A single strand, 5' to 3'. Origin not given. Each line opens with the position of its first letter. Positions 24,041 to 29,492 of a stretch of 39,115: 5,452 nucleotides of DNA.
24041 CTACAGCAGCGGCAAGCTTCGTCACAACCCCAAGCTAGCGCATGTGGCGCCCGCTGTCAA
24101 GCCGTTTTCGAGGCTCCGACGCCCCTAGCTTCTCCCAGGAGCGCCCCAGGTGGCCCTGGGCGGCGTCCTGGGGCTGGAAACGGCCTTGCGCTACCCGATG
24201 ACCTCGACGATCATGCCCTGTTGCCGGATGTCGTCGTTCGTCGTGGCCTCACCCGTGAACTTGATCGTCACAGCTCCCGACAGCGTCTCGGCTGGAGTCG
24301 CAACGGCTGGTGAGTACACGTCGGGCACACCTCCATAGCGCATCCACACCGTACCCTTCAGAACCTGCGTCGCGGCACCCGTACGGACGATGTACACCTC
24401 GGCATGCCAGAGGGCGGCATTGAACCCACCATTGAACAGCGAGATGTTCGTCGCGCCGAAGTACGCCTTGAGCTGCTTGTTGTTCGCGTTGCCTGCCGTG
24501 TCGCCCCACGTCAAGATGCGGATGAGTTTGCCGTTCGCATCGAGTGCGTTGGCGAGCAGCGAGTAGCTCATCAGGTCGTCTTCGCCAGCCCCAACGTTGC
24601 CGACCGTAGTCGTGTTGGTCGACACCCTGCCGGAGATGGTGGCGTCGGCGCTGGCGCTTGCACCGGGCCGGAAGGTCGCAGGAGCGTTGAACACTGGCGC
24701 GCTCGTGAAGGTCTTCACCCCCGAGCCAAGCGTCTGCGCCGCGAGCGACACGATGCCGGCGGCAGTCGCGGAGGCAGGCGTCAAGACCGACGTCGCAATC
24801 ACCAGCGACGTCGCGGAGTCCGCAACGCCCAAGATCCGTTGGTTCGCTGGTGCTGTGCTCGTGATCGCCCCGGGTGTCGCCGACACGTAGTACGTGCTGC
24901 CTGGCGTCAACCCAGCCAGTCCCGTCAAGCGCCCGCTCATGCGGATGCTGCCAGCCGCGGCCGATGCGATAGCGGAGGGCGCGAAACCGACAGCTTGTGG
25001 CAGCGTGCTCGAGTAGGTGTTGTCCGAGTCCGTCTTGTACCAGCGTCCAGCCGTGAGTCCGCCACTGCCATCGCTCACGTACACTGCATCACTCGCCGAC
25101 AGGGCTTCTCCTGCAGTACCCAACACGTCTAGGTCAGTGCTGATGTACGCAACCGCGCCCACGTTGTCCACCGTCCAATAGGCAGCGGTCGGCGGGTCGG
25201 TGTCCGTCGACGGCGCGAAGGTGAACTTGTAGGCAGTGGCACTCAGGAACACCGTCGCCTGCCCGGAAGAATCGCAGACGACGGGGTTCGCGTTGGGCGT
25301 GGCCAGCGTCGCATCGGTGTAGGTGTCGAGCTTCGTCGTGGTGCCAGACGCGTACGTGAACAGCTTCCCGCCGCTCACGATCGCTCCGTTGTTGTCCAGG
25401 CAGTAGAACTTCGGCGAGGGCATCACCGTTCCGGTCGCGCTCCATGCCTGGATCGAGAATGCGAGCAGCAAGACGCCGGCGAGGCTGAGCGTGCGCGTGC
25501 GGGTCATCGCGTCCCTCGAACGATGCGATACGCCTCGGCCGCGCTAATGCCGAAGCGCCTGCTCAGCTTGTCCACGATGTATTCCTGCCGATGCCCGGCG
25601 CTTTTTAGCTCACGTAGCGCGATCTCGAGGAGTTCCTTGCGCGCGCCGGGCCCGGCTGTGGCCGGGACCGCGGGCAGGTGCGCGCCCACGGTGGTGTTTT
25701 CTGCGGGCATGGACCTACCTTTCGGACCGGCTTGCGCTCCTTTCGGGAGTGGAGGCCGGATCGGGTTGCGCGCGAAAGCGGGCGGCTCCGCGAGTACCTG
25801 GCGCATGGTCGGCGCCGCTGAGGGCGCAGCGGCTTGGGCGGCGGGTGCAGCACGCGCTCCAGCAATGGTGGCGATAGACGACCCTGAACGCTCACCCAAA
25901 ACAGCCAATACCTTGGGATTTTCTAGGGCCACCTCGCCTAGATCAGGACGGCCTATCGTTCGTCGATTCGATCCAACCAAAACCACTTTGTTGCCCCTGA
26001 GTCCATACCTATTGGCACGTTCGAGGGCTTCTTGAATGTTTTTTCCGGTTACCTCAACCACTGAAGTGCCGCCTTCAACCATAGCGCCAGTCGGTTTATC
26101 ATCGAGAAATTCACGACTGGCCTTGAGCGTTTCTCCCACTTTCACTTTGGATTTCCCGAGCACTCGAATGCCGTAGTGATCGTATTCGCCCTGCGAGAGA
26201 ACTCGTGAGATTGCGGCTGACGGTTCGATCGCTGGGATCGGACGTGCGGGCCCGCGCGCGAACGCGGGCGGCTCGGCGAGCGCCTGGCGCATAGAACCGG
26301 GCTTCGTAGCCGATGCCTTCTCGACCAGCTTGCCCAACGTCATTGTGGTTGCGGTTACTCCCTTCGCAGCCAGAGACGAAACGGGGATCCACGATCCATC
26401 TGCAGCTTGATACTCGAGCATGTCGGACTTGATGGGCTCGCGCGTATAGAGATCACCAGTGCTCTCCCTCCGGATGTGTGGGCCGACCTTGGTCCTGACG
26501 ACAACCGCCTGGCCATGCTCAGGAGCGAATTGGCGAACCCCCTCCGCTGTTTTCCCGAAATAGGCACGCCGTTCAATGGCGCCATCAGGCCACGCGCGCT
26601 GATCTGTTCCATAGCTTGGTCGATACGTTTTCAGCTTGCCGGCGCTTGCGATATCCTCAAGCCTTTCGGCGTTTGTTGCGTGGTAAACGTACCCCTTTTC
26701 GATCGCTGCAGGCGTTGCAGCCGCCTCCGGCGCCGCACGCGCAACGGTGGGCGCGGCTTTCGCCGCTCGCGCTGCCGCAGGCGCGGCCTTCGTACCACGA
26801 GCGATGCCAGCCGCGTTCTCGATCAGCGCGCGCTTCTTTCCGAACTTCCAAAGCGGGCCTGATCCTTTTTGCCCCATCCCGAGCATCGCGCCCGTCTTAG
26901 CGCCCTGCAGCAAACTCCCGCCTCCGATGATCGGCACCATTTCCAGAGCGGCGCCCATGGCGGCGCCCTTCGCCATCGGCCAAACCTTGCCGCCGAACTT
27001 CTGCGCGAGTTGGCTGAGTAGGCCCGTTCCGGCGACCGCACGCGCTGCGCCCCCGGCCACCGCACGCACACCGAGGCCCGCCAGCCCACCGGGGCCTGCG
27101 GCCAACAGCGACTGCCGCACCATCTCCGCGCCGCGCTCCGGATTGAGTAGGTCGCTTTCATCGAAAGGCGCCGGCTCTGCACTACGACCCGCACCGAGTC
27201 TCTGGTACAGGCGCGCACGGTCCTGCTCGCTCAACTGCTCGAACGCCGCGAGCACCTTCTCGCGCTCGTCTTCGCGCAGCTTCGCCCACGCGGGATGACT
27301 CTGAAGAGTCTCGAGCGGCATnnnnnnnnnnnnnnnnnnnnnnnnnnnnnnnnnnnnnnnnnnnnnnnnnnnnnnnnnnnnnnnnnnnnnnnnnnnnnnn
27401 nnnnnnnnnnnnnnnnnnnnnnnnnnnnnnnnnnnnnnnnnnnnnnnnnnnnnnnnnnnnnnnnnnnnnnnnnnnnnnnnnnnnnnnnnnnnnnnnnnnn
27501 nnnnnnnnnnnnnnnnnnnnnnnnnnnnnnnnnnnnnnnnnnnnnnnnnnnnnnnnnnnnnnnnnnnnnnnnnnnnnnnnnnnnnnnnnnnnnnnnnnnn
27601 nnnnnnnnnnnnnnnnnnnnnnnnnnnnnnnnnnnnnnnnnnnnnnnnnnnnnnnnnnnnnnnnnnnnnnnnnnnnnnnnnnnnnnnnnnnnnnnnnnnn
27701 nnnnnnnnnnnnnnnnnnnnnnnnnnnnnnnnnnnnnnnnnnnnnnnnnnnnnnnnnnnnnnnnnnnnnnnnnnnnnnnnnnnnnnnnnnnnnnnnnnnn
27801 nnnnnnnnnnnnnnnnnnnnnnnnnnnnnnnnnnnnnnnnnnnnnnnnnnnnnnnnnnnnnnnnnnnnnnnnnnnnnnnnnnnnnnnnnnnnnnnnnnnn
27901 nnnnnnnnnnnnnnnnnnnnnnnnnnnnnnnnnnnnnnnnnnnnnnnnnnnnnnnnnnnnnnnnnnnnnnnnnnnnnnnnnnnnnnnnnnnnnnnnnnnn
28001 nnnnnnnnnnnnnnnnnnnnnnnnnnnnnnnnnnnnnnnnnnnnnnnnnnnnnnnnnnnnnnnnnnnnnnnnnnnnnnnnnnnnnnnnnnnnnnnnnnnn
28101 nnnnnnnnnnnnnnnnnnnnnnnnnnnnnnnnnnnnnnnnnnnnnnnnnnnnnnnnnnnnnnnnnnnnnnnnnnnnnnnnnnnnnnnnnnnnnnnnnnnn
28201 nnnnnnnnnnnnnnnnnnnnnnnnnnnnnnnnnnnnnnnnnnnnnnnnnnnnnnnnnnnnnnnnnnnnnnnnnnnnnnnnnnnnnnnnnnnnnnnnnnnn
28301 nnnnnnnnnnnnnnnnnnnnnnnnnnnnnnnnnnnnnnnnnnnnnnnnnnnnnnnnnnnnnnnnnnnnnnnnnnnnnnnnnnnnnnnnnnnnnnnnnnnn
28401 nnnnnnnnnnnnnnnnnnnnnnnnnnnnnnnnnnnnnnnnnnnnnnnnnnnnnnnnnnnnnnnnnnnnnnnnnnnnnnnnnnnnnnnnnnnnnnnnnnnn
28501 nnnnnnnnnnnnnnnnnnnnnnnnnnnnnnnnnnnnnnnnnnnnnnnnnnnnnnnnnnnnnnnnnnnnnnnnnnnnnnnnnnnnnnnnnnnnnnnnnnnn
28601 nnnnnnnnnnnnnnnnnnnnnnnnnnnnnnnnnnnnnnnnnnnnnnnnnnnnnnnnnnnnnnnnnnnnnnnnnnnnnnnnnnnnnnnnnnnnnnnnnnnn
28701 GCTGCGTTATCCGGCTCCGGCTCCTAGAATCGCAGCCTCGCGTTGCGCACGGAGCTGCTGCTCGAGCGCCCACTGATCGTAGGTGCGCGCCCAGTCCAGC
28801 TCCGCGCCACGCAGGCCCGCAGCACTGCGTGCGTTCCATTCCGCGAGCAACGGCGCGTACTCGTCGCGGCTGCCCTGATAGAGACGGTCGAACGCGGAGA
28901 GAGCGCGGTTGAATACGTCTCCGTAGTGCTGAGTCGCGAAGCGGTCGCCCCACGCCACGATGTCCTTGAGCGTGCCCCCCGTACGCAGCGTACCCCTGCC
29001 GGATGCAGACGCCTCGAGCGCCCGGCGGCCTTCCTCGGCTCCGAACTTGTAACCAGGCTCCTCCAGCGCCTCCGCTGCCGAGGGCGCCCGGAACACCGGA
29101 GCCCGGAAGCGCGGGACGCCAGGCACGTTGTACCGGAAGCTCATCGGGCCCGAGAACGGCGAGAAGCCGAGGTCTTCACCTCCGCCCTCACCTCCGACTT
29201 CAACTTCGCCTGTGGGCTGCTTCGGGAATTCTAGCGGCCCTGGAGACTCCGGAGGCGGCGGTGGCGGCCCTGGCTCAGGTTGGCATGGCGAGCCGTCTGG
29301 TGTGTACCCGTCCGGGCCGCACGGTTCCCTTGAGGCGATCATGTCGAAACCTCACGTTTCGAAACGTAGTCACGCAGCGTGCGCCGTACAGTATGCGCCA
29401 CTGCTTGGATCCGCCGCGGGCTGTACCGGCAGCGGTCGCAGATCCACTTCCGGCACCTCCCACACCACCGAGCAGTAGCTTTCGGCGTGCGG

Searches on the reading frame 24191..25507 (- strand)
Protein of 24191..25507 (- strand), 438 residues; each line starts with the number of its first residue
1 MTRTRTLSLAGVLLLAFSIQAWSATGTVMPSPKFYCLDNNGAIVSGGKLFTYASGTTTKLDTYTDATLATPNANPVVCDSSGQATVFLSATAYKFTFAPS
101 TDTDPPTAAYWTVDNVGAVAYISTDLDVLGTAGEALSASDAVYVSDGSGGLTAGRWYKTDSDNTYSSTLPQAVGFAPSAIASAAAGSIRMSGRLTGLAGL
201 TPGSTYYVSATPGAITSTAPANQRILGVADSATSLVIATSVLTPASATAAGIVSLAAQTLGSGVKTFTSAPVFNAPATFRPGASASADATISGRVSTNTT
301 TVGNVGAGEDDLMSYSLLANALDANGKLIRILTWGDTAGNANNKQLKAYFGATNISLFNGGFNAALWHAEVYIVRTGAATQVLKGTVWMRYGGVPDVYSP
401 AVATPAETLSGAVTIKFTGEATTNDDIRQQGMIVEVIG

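Call 10: search_protein_families(library=phrogs, proteins=[window:24191-25507:-], max_evalue=0.001)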
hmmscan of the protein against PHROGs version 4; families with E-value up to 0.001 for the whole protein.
window:24191-25507:- (438 aa): 1 family
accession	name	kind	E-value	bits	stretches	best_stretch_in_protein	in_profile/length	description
phrog_26190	-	unknown function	6.5e-07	29.9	1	32-171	11-148/260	-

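Call 40: search_protein_families(library=pfam, proteins=[window:24191-25507:-], max_evalue=0.01)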
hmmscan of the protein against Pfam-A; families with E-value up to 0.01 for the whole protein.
window:24191-25507:- (438 aa): 0 families

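Call 56: search_protein_families(library=ncbifam, proteins=[window:24191-25507:-], max_evalue=0.05)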
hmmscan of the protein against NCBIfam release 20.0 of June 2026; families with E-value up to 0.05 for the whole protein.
window:24191-25507:- (438 aa): 0 families

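Call 57: search_protein_families(library=padloc, proteins=[window:24191-25507:-], max_evalue=0.01)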
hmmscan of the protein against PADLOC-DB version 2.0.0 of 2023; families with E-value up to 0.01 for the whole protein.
window:24191-25507:- (438 aa): 0 families

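Call 73: search_solved_structures(query=window:24191-25507:-, max_evalue=1, show_alignments=2)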
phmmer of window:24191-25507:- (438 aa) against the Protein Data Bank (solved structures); distinct sequences matched with E-value up to 1: 4.
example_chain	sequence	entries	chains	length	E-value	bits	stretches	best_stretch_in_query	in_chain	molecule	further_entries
9vyg_m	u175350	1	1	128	1.6e-07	34.1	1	36-94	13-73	Tail spike protein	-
9vyg_o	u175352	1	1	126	1.7e-07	34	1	36-94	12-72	Tail spike protein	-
9vyg_n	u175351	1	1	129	1.8e-07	33.9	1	36-94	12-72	Tail spike protein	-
7eeq_A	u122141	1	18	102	7.5e-07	31.8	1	37-114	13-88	Tailspike head-binding domain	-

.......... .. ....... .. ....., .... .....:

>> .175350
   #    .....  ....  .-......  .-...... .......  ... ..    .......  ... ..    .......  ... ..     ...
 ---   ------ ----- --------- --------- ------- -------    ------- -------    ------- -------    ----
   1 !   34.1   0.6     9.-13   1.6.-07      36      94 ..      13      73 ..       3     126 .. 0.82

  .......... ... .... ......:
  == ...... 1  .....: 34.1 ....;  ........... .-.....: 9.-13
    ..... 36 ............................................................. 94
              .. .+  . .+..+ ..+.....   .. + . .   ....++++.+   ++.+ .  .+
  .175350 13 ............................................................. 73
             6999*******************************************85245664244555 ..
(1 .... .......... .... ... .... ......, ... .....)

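Call 77: find_related_loci(query=window:24191-25507:-, collection=viral_contigs, flank=6000)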
Query window:24191-25507:- (438 aa) in viral_contigs; peptide patterns used: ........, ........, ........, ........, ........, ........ (x = any residue, [..] = any of these).
79 stretches matched a pattern; 3 encode a relative of the query (tblastn E <= 1e-3); 3 distinct loci.
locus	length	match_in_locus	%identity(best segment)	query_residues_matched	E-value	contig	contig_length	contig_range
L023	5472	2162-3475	86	1-438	0e+0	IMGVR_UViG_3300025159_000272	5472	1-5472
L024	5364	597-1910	86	1-438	0e+0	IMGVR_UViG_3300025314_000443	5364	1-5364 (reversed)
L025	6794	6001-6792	100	1-264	6e-167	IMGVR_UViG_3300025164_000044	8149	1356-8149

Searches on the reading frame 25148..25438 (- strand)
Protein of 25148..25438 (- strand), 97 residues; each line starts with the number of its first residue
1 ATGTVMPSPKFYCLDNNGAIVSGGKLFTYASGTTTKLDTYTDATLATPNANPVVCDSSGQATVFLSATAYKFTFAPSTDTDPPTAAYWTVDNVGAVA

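Call 88: search_dna_similar(query=window:25148-25438:-, collection=phages, mode=protein, max_evalue=0.001, max_rows=25)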
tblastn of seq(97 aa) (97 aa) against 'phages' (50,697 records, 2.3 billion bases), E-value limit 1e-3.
Records with a match: 27; places in all: 27; records where one place covers at least 80% of the query: 15.
Best place of each record, by identity: <60% 27.
By first word of the organism name: Vibrio 16; Caudoviricetes 3; Rhodoferax 2; Thalassomonas 2; Xanthomonas 1; Bacteriophage 1; Phage 1; Pseudomonas 1.
By host as written in the record: Vibrio crassostreae 10; - 5; Rhodoferax sp. IMCC26218 2; Thalassomonas loyana LMG 22536 2; Vibrio tasmaniensis 2; Xanthomonas campestris pv. campestris strain Ram 3-1 1; Gammaproteobacteria 1; Vibrio sp. 1; and 3 more.
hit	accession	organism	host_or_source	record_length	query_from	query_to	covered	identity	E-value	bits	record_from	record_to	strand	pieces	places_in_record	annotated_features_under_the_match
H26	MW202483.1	Caudoviricetes sp.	Manatee Spring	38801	5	95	94%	44.0%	9e-9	56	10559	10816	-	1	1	tail collar domain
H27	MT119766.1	Xanthomonas phage PBR31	Xanthomonas campestris pv. campestris ...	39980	6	93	91%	44.9%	7e-8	54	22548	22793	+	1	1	tail spike protein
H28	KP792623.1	Rhodoferax phage P26218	Rhodoferax sp. IMCC26218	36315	4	93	93%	42.2%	3e-7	52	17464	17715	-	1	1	hypothetical protein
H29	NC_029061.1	Rhodoferax phage P26218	Rhodoferax sp. IMCC26218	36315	4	93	93%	42.2%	3e-7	52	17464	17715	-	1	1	hypothetical protein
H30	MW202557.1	Caudoviricetes sp.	Manatee Spring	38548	4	97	97%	38.3%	2e-7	52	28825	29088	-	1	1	colanidase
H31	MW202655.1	Bacteriophage sp.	Manatee Spring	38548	4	97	97%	38.3%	2e-7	52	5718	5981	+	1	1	colanidase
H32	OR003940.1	Phage DSL-LC05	Gammaproteobacteria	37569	14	96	86%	42.5%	2e-6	49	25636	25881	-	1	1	pectate lyase superfamily protein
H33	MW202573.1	Caudoviricetes sp.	Manatee Spring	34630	6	95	93%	36.7%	3e-4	43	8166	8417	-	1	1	hypothetical protein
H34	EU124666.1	Thalassomonas phage BA3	Thalassomonas loyana LMG 22536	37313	6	85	82%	40.0%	4e-6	49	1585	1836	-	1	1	hypothetical protein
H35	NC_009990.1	Thalassomonas phage BA3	Thalassomonas loyana LMG 22536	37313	6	85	82%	40.0%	4e-6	49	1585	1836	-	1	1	hypothetical protein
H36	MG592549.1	Vibrio phage 1.183.O._10N.286.48.B7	Vibrio sp.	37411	6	86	84%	37.2%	4e-5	46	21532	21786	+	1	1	hypothetical protein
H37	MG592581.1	Vibrio phage 1.211.A._10N.222.52.F11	Vibrio tasmaniensis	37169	9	88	82%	36.4%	4e-5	45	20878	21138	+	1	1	SGNH hydrolase-type esterase domain protein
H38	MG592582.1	Vibrio phage 1.211.B._10N.222.52.F11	Vibrio tasmaniensis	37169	9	88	82%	36.4%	4e-5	45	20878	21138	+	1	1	SGNH hydrolase-type esterase domain protein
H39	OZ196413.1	Vibrio phage D478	Seawater and oysters mix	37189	6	91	89%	33.7%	6e-5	45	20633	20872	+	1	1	hypothetical protein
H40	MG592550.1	Vibrio phage 1.184.A._10N.286.49.A5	Vibrio cyclitrophicus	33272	6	86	84%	34.9%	5e-5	45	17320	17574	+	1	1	coil containing protein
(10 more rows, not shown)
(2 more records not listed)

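Call 89: get_annotated_region(hit=H27, flank=6000)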
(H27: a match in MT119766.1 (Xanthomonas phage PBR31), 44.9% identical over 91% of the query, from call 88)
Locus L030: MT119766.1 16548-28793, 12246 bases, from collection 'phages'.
description: Xanthomonas phage PBR31, complete genome.
organism: Xanthomonas phage PBR31 (NCBI taxid 2718947)
taxonomy: Viruses; Duplodnaviria; Heunggongvirae; Uroviricota; Caudoviricetes
host: Xanthomonas campestris pv. campestris strain Ram 3-1; source: water; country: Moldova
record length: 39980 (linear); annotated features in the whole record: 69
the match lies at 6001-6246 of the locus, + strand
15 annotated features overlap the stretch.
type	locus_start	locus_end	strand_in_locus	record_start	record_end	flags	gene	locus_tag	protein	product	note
CDS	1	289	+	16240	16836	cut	-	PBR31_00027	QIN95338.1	tail fiber protein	orf027; tail fiber protein, tail spike adaptor protein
CDS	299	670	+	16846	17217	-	-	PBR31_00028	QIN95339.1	acetyltransferase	orf028; acetyltransferase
CDS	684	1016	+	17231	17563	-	-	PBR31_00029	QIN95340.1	hypothetical protein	orf029; hypothetical protein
CDS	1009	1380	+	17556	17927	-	-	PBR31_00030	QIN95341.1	hypothetical protein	orf030; hypothetical protein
CDS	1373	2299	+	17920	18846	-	-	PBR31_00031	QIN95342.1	putative internal protein A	orf031; putative internal protein A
CDS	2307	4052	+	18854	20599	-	-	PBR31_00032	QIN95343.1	putative internal protein B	orf032; putative internal protein B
CDS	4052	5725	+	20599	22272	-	-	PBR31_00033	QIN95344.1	putative internal protein C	orf033; putative internal protein C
CDS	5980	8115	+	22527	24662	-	-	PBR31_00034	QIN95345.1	tail spike protein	orf034; tail spike, polysaccharide depolymerase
CDS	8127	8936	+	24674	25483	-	-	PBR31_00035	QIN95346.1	putative structural protein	orf035; putative structural protein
CDS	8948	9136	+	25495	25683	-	-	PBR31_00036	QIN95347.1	holin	orf036; holin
CDS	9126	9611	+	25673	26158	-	-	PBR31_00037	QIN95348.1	lysozyme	orf037; lysozyme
CDS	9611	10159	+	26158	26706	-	-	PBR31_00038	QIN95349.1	putative spanin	orf038; putative spanin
CDS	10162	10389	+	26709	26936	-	-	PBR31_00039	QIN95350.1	hypothetical protein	orf039; hypothetical protein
CDS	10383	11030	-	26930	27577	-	-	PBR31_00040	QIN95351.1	putative deacetylase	orf040; putative deacetilase, possible O-antigen modification protein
CDS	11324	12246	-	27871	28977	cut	-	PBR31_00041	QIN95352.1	integrase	orf041; integrase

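Call 90: get_annotated_region(hit=H28, flank=6000)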
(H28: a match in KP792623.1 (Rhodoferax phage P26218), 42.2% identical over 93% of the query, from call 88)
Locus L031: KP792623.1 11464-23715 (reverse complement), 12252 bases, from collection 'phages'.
description: Rhodoferax phage P26218, complete genome.
organism: Rhodoferax phage P26218 (NCBI taxid 1636270)
taxonomy: Viruses; Duplodnaviria; Heunggongvirae; Uroviricota; Caudoviricetes
host: Rhodoferax sp. IMCC26218; source: -; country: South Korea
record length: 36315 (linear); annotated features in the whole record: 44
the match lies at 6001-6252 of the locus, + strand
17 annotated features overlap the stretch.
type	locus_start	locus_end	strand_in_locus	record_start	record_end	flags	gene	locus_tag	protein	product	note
CDS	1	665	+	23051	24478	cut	-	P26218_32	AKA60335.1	hypothetical protein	similar to packaged DNA stabilization protein gp10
CDS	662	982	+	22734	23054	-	-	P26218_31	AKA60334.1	hypothetical protein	-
CDS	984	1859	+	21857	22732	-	-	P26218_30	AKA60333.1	hypothetical protein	similar to putative tail fiber protein [Ralstonia phage RSK1]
CDS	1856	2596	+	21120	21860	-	-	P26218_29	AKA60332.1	hypothetical protein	-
CDS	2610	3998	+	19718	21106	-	-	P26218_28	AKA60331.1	hypothetical protein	-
CDS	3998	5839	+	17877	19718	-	-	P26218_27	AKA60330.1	hypothetical protein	-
CDS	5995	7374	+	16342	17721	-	-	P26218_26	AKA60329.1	hypothetical protein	-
CDS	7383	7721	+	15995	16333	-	-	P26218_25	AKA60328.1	hypothetical protein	-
CDS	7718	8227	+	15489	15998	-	-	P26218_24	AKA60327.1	hypothetical protein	-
CDS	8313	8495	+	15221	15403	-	-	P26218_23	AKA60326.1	hypothetical protein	-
CDS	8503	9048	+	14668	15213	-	-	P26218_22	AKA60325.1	hypothetical protein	contains both glycosyl hydrolase 108 and predicted peptidoglycan protein domains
CDS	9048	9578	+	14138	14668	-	-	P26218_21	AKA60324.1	hypothetical protein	-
CDS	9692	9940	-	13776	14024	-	-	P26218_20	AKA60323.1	hypothetical protein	-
CDS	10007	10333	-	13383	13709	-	-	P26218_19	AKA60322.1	hypothetical protein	-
CDS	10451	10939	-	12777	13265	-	-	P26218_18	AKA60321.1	hypothetical protein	-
CDS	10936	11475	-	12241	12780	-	-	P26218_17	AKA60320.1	hypothetical protein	contains HD domain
CDS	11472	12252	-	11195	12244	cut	-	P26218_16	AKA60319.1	thymidylate synthase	-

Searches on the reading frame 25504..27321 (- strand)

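Call 10: search_protein_families(library=phrogs, proteins=[window:25504-27321:-], max_evalue=0.001)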
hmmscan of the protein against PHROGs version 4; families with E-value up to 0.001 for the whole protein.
window:25504-27321:- (605 aa): 1 family
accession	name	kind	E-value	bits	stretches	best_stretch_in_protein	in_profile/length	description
phrog_3147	-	unknown function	9.8e-20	71.9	1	184-314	440-572/575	-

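Call 40: search_protein_families(library=pfam, proteins=[window:25504-27321:-], max_evalue=0.01)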
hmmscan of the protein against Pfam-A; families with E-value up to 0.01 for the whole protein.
window:25504-27321:- (605 aa): 0 families

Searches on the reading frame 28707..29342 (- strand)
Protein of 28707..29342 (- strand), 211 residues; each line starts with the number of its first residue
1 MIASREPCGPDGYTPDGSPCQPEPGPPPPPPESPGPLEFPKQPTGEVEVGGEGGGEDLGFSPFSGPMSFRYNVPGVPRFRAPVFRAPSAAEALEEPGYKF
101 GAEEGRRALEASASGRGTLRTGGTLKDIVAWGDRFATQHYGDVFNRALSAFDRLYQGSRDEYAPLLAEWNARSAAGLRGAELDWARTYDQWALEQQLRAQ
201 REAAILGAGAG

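Call 10: search_protein_families(library=phrogs, proteins=[window:28707-29342:-], max_evalue=0.001)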
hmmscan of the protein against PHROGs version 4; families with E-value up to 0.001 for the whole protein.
window:28707-29342:- (211 aa): 1 family
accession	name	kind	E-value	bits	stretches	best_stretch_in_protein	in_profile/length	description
phrog_598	-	DNA, RNA and nucleotide metabolism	5e-08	33.9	1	94-146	88-140/240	DNA ejection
